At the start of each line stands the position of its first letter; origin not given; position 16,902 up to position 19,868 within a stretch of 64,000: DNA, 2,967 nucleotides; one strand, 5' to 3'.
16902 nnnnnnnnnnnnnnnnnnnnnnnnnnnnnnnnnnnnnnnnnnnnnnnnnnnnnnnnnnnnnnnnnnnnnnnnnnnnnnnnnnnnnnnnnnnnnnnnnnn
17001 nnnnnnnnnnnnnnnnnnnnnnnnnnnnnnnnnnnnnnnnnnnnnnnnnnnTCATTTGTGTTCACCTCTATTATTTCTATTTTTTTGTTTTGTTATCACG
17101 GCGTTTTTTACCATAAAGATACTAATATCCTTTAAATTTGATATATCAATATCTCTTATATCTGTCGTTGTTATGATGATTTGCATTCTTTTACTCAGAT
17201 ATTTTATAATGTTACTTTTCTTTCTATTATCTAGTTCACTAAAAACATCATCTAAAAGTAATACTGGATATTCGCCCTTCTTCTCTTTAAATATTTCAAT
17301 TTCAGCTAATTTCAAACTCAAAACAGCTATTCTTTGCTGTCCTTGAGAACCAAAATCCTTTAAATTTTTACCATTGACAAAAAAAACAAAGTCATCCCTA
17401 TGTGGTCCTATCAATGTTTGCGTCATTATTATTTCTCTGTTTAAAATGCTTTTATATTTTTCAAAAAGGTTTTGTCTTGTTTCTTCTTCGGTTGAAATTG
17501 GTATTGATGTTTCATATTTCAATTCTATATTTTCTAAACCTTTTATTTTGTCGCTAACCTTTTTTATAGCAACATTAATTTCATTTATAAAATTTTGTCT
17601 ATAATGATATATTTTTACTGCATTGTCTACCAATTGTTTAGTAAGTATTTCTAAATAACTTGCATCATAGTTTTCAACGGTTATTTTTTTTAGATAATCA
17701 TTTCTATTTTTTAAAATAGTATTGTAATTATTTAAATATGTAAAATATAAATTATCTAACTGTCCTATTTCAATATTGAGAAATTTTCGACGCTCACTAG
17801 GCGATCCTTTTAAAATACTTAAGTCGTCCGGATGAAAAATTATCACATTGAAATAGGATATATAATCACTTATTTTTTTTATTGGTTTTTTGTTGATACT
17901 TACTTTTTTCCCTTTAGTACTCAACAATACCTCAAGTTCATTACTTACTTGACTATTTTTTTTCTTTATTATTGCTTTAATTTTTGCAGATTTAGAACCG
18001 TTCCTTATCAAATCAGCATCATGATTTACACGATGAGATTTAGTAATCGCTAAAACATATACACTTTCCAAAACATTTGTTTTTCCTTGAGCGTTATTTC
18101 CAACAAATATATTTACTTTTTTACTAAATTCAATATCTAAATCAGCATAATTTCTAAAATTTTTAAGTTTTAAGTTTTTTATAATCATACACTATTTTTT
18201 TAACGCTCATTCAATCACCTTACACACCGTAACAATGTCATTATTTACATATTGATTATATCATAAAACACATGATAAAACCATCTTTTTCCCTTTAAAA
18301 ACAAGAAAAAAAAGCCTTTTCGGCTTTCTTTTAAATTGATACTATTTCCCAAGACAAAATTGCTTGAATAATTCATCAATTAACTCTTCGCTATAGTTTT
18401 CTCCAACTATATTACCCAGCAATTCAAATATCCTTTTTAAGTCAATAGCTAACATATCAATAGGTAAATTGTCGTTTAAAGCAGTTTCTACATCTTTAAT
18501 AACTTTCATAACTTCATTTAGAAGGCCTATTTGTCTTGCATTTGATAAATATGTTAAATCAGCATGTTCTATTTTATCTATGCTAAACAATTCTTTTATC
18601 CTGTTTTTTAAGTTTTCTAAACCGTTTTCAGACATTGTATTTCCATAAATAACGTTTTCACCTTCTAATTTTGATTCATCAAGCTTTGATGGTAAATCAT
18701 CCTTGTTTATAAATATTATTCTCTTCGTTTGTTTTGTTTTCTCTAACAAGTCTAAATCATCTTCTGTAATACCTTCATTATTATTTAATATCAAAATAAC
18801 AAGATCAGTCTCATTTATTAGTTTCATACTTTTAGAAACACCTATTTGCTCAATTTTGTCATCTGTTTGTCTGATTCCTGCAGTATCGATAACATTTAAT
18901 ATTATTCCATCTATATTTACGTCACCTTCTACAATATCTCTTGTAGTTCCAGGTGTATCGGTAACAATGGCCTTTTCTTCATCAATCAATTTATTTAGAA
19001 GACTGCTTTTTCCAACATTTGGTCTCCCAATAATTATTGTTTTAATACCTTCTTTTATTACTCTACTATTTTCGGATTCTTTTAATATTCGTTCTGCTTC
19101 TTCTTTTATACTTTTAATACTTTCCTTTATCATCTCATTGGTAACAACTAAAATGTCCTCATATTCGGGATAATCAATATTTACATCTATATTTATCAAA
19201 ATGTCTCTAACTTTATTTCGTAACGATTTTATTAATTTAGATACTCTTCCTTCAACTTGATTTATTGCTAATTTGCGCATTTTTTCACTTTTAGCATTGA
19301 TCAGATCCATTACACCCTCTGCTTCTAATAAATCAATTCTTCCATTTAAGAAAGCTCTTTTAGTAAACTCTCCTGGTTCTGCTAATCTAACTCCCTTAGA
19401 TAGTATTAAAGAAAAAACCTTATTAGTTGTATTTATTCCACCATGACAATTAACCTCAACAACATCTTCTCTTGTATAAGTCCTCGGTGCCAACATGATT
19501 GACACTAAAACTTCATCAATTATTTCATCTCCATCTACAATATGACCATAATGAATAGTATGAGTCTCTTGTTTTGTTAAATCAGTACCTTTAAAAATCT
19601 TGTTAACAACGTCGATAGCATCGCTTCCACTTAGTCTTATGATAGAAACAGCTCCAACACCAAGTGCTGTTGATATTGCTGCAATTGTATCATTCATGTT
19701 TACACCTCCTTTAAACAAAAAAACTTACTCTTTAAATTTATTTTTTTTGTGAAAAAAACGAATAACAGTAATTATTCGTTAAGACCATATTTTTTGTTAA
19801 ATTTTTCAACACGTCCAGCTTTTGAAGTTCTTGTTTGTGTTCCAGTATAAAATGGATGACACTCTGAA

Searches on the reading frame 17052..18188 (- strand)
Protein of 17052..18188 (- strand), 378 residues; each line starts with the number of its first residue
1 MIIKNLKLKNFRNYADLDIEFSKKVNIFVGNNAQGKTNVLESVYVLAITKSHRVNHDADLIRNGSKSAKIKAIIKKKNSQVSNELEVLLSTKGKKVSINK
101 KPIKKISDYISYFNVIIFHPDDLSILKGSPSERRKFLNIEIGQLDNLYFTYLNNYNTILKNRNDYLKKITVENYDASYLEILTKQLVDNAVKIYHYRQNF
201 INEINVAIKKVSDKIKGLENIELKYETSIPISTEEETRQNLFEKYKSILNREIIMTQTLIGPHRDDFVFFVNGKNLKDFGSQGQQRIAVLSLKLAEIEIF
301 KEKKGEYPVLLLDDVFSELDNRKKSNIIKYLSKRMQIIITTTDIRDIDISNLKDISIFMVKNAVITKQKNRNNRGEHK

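Call 4: search_protein_families(library=ncbifam, proteins=[window:17052-18188:-])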
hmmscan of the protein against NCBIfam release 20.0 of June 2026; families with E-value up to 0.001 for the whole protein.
window:17052-18188:- (378 aa): 11 families
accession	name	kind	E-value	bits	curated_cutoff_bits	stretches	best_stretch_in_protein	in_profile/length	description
TIGR00611.2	recf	equivalog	1.1e-107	360.1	172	1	3-342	1-339/339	DNA replication/repair protein RecF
NF010680.0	PRK14079.1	equivalog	5e-55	186.9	386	1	3-343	3-327/349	recombination protein F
NF041760.1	PtuA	equivalog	6.7e-11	41.8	500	1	2-47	51-96/524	retron Ec78 anti-phage system effector ATPase PtuA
NF002244.0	PRK01156.1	equivalog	9.1e-10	37.3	847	1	1-71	1-70/895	DNA double-strand break repair ATPase Rad50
NF045487.1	ASRP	equivalog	9.5e-10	37.7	300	1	303-341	552-589/593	archaea-specific SMC-related protein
NF041034.1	Rad50_Sulf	equivalog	1.2e-09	36.7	1000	1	1-104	1-103/872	DNA double-strand break repair ATPase Rad50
NF002572.0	PRK02224.1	equivalog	1.2e-08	33.7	1087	1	1-78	1-78/888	DNA double-strand break repair ATPase Rad50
NF003034.1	PRK03918.1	equivalog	3.3e-08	32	700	1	1-81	1-84/878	DNA double-strand break repair ATPase Rad50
NF041035.1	Rad50_Halo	equivalog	4.2e-05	22.1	1000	1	1-75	1-75/883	DNA double-strand break repair ATPase Rad50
TIGR00634.1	recN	equivalog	9.5e-05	21.5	407.85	1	3-80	2-74/563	DNA repair protein RecN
NF047739.1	antiphage_MADS3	equivalog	0.00022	20.5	420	1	2-92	1-94/427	methylation-associated defense system AAA family ATPase MAD3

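Call 34: find_homologous_proteins(query=window:17052-18188:-, max_evalue=1e-30)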
Query window:17052-18188:- (378 aa): 7971 proteins with E <= 1e-30 among 8000 candidates; the best 120 are listed.
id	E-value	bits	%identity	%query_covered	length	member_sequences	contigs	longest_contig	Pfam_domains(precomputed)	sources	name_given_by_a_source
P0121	1.8e-230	782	98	100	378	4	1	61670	PF13175.13,PF13476.13,PF02463.26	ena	-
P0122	5.7e-171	587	73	99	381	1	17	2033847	PF13175.13,PF13476.13,PF02463.26,PF13304.13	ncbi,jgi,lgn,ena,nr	ncbi:MAG TPA: DNA replication/repair protein RecF [Mollicutes bacterium]|nr:DNA replication/repair p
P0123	6.8e-171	586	73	99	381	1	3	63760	PF13175.13,PF13476.13,PF02463.26,PF13304.13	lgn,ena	-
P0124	1.4e-163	562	71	98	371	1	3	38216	PF13175.13,PF13476.13,PF02463.26,PF13304.13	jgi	jgi:DNA replication and repair protein RecF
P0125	1.3e-162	559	70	98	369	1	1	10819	PF13175.13,PF13476.13,PF02463.26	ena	-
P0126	3.1e-162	558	71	98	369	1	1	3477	PF13175.13,PF13476.13,PF02463.26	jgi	jgi:DNA replication and repair protein RecF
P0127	2.6e-160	552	69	98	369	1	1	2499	PF13175.13,PF13476.13,PF02463.26,PF13304.13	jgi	-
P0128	3.4e-160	551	70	98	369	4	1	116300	PF13175.13,PF13476.13,PF02463.26,PF13304.13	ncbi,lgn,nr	ncbi:MAG: DNA replication/repair protein RecF [Bacilli bacterium]|nr:DNA replication/repair protein 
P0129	1.1e-159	550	68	100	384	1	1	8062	PF10088.16,PF13476.13,PF02463.26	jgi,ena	-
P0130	1.3e-159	549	70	98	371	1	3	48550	PF13476.13,PF02463.26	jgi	jgi:DNA replication and repair protein RecF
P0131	1.5e-159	549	68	100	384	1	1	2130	PF10088.16,PF13476.13,PF02463.26,PF13304.13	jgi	jgi:DNA replication and repair protein RecF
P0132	1.4e-158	546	69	99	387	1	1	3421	PF13175.13,PF13476.13,PF02463.26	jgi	jgi:DNA replication and repair protein RecF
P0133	1.4e-157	543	70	97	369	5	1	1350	PF11398.15,PF13476.13,PF02463.26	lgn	-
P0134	3.5e-157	541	68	98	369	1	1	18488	PF10088.16,PF13175.13,PF13476.13,PF02463.26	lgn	-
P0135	3.4e-155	535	66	99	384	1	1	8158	PF13175.13,PF13476.13,PF02463.26,PF13304.13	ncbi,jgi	ncbi:MAG: DNA replication/repair protein RecF [Bacilli bacterium]|jgi:DNA replication and repair pro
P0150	1.3e-144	500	65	98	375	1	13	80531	PF13476.13,PF02463.26,PF13304.13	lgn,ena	-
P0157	4.0e-119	416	55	97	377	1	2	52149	PF13175.13,PF13476.13,PF02463.26,PF13304.13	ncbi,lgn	-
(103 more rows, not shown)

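Call 35: find_encoding_contigs(protein=P0123, flank=10000, max_places=1)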
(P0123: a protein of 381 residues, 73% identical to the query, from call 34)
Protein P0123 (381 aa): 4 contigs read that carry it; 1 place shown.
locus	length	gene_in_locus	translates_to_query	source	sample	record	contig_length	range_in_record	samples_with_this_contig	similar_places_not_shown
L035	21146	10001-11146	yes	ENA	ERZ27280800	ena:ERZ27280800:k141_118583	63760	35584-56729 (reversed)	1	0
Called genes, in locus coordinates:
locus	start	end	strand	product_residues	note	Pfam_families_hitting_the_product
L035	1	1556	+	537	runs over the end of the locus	PF03485:Arg_tRNA_synt_N, PF00133:tRNA-synt_1 (faint), PF00750:tRNA-synt_1d, PF01406:tRNA-synt_1e (faint), PF09334:tRNA-synt_1g (faint), PF05746:DALR_1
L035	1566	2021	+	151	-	-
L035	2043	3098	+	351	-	PF03462:PCRF, PF00472:RF-1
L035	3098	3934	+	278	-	PF07669:Eco57I (weak), PF03602:Cons_hypoth95 (weak), PF05175:MTS, PF10294:Methyltransf_16 (weak), PF06325:PrmA (weak), PF13847:Methyltransf_31, PF08242:Methyltransf_12 (weak), PF13649:Methyltransf_25, +1 more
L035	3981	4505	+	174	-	PF09551:Spore_II_R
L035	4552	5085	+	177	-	PF02659:Mntp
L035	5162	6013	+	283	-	PF01116:F_bP_aldolase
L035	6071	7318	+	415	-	PF00275:EPSP_synthase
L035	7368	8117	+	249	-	PF00657:Lipase_GDSL, PF13472:Lipase_GDSL_2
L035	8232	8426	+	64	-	PF01197:Ribosomal_L31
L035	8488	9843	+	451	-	PF10396:TrmE_N, PF00350:Dynamin_N (faint), PF12631:MnmE_helical, PF01926:MMR_HSR1, PF02421:FeoB_N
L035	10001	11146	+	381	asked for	PF02463:SMC_N, PF13175:AAA_15, PF13476:AAA_23, PF13304:AAA_21 (weak)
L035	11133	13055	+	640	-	PF02518:HATPase_c, PF00204:DNA_gyraseB, PF01751:Toprim, PF00986:DNA_gyraseB_C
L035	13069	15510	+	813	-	PF00521:DNA_topoisoIV, PF03989:DNA_gyraseA_C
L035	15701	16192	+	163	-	PF00383:dCMP_cyt_deam_1, PF14437:MafB19-deam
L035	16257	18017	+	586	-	PF13177:DNA_pol3_delta2, PF00004:AAA, PF07728:AAA_5 (faint), PF22608:DNAX_ATPase_lid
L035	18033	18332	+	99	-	PF02575:YbaB_DNA_bd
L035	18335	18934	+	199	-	PF21176:RecR_HhH, PF13662:Toprim_4, PF21175:RecR_C (weak)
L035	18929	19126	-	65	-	-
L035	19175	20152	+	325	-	PF13177:DNA_pol3_delta2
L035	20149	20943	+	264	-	PF04468:PSP1, PF28472:PSP1_3rd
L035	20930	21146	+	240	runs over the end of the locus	PF05175:MTS, PF02475:TRM5-TYW2_MTfase (weak), PF02384:N6_Mtase (weak), PF13847:Methyltransf_31, PF01170:UPF0020 (faint), PF07669:Eco57I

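Call 36: find_encoding_contigs(protein=P0128, flank=10000, max_places=1)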
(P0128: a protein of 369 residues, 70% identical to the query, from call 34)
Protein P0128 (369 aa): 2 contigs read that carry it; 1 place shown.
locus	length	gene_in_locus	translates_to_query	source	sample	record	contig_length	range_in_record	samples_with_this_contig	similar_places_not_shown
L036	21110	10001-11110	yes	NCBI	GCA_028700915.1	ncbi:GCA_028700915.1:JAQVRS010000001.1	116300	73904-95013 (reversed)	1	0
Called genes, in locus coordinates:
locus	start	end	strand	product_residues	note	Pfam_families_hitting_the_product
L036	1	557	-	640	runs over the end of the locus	PF00912:Transgly, PF00905:Transpeptidase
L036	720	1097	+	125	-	PF09148:DUF1934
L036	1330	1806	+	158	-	-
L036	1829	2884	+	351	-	PF03462:PCRF, PF00472:RF-1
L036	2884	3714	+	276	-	PF03602:Cons_hypoth95 (weak), PF05175:MTS, PF06325:PrmA (weak), PF13847:Methyltransf_31, PF01170:UPF0020 (weak), PF13649:Methyltransf_25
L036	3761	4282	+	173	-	PF09551:Spore_II_R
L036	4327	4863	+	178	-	PF02659:Mntp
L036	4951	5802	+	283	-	PF01116:F_bP_aldolase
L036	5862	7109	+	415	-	PF00275:EPSP_synthase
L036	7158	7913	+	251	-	PF00657:Lipase_GDSL, PF13472:Lipase_GDSL_2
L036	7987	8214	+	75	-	PF01197:Ribosomal_L31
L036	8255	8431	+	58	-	-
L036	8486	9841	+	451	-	PF10396:TrmE_N, PF12631:MnmE_helical, PF00350:Dynamin_N (faint), PF01926:MMR_HSR1, PF02421:FeoB_N, PF04548:AIG1 (weak)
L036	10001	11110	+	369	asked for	PF02463:SMC_N, PF13175:AAA_15 (weak), PF13476:AAA_23, PF13304:AAA_21 (faint)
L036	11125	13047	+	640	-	PF02518:HATPase_c, PF00204:DNA_gyraseB, PF01751:Toprim, PF00986:DNA_gyraseB_C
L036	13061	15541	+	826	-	PF00521:DNA_topoisoIV, PF03989:DNA_gyraseA_C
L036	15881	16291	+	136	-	PF00383:dCMP_cyt_deam_1, PF14437:MafB19-deam, PF14439:Bd3614-deam (weak)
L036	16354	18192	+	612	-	PF05496:RuvB_N (weak), PF06068:TIP49 (faint), PF13177:DNA_pol3_delta2, PF00004:AAA, PF07728:AAA_5 (faint), PF22608:DNAX_ATPase_lid (weak), PF12169:DNA_pol3_gamma3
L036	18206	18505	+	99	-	PF02575:YbaB_DNA_bd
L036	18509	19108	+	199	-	PF21176:RecR_HhH, PF02132:RecR_ZnF, PF13662:Toprim_4, PF21175:RecR_C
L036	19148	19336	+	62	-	PF07441:BofA (weak)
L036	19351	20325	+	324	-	PF13177:DNA_pol3_delta2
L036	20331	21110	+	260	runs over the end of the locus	PF04468:PSP1, PF28472:PSP1_3rd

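Call 37: find_encoding_contigs(protein=P0150, flank=10000, max_places=1)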
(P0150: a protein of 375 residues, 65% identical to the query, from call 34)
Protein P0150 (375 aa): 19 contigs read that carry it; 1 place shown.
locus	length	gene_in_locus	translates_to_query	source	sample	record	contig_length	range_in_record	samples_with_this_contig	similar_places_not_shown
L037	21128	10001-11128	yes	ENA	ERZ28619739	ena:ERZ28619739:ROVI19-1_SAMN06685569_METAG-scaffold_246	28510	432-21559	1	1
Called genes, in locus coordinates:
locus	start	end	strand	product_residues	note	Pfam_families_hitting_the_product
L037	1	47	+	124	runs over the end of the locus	-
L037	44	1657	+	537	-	PF03485:Arg_tRNA_synt_N, PF00750:tRNA-synt_1d, PF00133:tRNA-synt_1 (faint), PF01406:tRNA-synt_1e (faint), PF09334:tRNA-synt_1g (faint), PF05746:DALR_1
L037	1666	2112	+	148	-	-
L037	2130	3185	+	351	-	PF03462:PCRF, PF00472:RF-1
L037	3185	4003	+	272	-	PF03602:Cons_hypoth95 (weak), PF06325:PrmA, PF10294:Methyltransf_16 (faint), PF13489:Methyltransf_23 (faint), PF05175:MTS, PF13847:Methyltransf_31, PF08242:Methyltransf_12 (weak), PF13649:Methyltransf_25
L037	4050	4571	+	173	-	PF09551:Spore_II_R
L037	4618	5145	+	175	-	PF02659:Mntp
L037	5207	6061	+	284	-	PF01116:F_bP_aldolase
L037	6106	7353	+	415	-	PF00275:EPSP_synthase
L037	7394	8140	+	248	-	PF00657:Lipase_GDSL, PF13472:Lipase_GDSL_2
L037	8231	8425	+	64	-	PF01197:Ribosomal_L31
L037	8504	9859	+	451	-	PF10396:TrmE_N, PF12631:MnmE_helical, PF01926:MMR_HSR1, PF02421:FeoB_N, PF04548:AIG1 (weak)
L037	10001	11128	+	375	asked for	PF02463:SMC_N, PF13476:AAA_23, PF13304:AAA_21 (faint)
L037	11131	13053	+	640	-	PF02518:HATPase_c, PF00204:DNA_gyraseB, PF01751:Toprim, PF00986:DNA_gyraseB_C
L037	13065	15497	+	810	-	PF00521:DNA_topoisoIV, PF03989:DNA_gyraseA_C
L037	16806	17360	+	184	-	PF00383:dCMP_cyt_deam_1, PF14437:MafB19-deam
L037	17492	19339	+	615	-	PF13177:DNA_pol3_delta2, PF00004:AAA, PF07728:AAA_5 (weak), PF21960:RCF1-5-like_lid (weak), PF22608:DNAX_ATPase_lid, PF25361:AAA_lid_RFC1 (weak)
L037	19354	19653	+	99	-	PF02575:YbaB_DNA_bd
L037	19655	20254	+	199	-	PF21176:RecR_HhH, PF02132:RecR_ZnF (faint), PF13662:Toprim_4, PF21175:RecR_C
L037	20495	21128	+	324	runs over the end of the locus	PF13177:DNA_pol3_delta2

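Call 60: find_encoding_contigs(protein=P0157, flank=10000, max_places=1)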
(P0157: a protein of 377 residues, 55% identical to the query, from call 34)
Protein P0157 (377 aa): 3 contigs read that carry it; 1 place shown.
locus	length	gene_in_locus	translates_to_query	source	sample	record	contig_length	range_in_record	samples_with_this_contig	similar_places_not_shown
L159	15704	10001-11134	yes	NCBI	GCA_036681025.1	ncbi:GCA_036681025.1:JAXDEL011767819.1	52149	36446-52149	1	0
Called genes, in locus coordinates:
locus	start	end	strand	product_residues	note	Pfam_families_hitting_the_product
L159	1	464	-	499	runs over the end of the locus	PF02195:ParB_N, PF17762:HTH_ParB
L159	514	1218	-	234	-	PF02527:GidB, PF13847:Methyltransf_31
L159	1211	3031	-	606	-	PF00890:FAD_binding_2 (faint), PF01134:GIDA, PF12831:FAD_oxidored (weak), PF21680:GIDA_C_1st, PF13932:SAM_GIDA_C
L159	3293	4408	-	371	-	PF00712:DNA_pol3_beta, PF02767:DNA_pol3_beta_2, PF02768:DNA_pol3_beta_3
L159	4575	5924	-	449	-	PF11638:DnaA_N, PF01695:IstB_IS21, PF00308:Bac_DnaA, PF13173:AAA_14 (faint), PF08299:Bac_DnaA_C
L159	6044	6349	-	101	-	-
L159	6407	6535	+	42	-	PF00468:Ribosomal_L34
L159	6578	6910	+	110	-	PF00825:Ribonuclease_P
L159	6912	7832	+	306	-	PF02096:60KD_IMP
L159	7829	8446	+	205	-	PF13083:KH_KhpA-B, PF01424:R3H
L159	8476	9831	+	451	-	PF10396:TrmE_N, PF12631:MnmE_helical, PF00009:GTP_EFTU (faint), PF01926:MMR_HSR1, PF02421:FeoB_N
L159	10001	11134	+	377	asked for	PF02463:SMC_N, PF13175:AAA_15, PF13476:AAA_23 (weak), PF13304:AAA_21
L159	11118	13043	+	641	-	PF02518:HATPase_c, PF00204:DNA_gyraseB, PF01751:Toprim, PF00986:DNA_gyraseB_C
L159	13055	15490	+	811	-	PF00521:DNA_topoisoIV, PF03989:DNA_gyraseA_C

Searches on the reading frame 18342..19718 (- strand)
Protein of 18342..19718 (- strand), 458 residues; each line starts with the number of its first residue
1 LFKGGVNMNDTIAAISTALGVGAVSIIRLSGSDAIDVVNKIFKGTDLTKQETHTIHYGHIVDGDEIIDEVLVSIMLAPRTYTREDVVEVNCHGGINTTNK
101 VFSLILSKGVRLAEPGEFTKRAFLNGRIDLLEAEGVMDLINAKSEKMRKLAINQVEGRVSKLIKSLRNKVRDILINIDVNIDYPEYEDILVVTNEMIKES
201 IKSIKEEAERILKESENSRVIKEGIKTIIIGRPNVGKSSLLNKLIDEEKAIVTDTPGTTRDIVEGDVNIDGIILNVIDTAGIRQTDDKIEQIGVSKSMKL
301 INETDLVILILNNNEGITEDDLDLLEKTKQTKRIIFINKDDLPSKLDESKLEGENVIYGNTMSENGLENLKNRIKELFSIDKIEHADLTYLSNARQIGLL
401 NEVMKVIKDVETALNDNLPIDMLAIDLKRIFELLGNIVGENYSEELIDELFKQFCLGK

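Call 4: search_protein_families(library=ncbifam, proteins=[window:18342-19718:-])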
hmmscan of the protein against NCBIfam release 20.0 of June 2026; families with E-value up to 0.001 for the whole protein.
window:18342-19718:- (458 aa): 17 families
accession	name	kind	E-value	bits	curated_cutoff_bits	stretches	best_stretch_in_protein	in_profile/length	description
TIGR00450.1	mnmE_trmE_thdF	equivalog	5.5e-126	421.2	252.6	1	17-458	2-446/446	tRNA uridine-5-carboxymethylaminomethyl(34) synthesis GTPase MnmE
NF003661.0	PRK05291.1-3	equivalog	2.4e-107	360.1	380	1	8-458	2-448/448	tRNA uridine-5-carboxymethylaminomethyl(34) synthesis GTPase MnmE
TIGR03594.1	GTPase_EngA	equivalog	1.7e-33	116.3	306.7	1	194-346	150-301/432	ribosome biogenesis GTPase Der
TIGR00231.1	small_GTP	domain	1.7e-25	89.7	42.5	1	224-374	3-156/164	GTP-binding protein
TIGR03918.1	GTP_HydF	equivalog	1e-23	83.9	325.55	1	228-384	11-173/392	[FeFe] hydrogenase H-cluster maturation GTPase HydF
NF007071.0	PRK09518.1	equivalog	1.2e-22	80.3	953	1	210-352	429-577/706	bifunctional cytidylate kinase/GTPase Der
NF002828.0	PRK03003.1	equivalog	3.5e-22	78.6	631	1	212-342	200-336/477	ribosome biogenesis GTPase Der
NF000908.1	PRK00089.1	equivalog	1.9e-21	76.7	237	1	228-375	7-164/291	GTPase Era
TIGR00436.1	era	equivalog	2.1e-15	56.8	116.25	1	228-347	4-122/270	GTPase Era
TIGR03596.1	GTPase_YlqF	equivalog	7.2e-15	55.1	208.2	1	190-283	80-174/276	ribosome biogenesis GTPase YlqF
TIGR00437.1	feoB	equivalog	2.7e-10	39.6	315.65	1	231-417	1-179/594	ferrous iron transport protein B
TIGR03598.1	GTPase_YsxC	equivalog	1.1e-08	35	124.45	1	222-341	16-140/186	ribosome biogenesis GTP-binding protein YihA/YsxC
TIGR03597.1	GTPase_YqeH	equivalog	1e-07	31.5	297.4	1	222-334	153-269/361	ribosome biogenesis GTPase YqeH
NF003255.0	PRK04213.1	equivalog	4.8e-06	26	164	1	223-270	8-53/204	GTP-binding protein EngB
TIGR00993.1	3a0901s04IAP86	subfamily_domain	3.2e-05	22.3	660.7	1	200-286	96-180/763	chloroplast protein import component Toc86/159, G and M domains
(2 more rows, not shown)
